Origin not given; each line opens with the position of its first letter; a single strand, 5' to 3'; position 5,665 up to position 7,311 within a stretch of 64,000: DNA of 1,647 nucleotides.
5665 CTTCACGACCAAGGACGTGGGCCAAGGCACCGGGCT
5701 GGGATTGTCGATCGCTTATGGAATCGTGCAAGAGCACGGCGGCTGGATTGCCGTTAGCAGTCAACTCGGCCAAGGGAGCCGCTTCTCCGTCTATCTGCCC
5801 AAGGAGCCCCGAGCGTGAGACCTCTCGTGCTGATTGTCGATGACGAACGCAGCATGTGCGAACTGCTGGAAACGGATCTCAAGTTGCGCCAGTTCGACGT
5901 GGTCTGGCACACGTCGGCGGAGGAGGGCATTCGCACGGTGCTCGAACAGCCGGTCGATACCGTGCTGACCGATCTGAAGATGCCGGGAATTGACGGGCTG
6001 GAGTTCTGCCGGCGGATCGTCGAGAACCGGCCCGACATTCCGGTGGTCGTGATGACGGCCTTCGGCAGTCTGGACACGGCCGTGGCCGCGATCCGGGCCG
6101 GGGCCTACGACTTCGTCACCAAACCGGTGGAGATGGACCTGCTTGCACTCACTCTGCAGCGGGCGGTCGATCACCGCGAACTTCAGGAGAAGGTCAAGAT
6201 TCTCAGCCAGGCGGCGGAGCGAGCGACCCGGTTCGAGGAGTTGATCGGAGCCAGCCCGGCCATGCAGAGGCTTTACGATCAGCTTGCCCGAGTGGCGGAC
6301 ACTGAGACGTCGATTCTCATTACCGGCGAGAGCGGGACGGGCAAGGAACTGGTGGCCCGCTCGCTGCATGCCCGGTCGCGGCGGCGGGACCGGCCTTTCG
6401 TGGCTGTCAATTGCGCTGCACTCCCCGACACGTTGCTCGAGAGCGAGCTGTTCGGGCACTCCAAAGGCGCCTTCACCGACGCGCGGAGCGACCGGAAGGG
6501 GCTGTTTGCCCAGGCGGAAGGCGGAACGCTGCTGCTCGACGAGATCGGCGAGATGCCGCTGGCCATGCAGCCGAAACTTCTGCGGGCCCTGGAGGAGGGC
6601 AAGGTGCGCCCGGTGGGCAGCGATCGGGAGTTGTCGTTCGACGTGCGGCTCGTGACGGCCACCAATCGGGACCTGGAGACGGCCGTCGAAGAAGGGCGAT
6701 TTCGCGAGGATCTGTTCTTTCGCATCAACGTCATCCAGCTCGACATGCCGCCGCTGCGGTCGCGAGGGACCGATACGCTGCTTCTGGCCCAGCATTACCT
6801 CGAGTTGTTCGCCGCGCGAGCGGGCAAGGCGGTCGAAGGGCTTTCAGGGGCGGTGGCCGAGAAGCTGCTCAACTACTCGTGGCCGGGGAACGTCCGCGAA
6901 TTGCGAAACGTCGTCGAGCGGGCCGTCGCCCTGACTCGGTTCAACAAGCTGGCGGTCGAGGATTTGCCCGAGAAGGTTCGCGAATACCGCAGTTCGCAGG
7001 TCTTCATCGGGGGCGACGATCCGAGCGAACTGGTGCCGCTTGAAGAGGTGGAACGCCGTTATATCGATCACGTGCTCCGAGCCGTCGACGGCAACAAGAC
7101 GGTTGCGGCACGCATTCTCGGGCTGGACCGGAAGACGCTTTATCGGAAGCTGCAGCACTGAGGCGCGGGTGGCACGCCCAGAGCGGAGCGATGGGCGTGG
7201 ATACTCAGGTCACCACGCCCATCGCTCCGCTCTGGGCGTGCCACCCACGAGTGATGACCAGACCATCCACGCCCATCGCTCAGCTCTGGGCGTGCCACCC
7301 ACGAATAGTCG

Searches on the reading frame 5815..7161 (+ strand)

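Call 18: search_protein_families(library=pfam, proteins=[window:5815-7161:+], max_evalue=0.001)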
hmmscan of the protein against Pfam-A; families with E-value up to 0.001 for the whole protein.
window:5815-7161:+ (448 aa): 10 families
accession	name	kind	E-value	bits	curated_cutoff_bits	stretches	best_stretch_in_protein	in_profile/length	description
PF00158.32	Sigma54_activat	-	4.3e-72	241.7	20.2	1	143-309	1-167/168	Sigma-54 interaction domain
PF00072.30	Response_reg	-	7.1e-29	100.7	30.2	1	5-111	1-107/111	Response regulator receiver domain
PF14532.12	Sigma54_activ_2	-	1.2e-25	90.7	25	1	144-314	1-138/138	Sigma-54 interaction domain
PF25601.1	AAA_lid_14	-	8.6e-23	80.4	27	1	315-394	1-80/87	AAA+ ATPase lid domain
PF02954.25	HTH_8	-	8.4e-14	51.5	22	1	409-447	2-40/42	Bacterial regulatory protein, Fis family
PF07728.20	AAA_5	-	4.1e-08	33.8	22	1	167-285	2-123/139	AAA domain (dynein-related subfamily)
PF13191.12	AAA_16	-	7e-06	27.1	32.6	1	145-219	4-85/167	AAA ATPase domain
PF00004.35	AAA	-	9e-05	23.4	21.2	1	167-302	1-129/131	ATPase family associated with various cellular activities (AAA)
PF01078.27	Mg_chelatase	-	0.00011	22.1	20.3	0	226-284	97-157/207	Magnesium chelatase, subunit ChlI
PF13401.12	AAA_22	-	0.00026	21.7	27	0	163-204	4-45/130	AAA domain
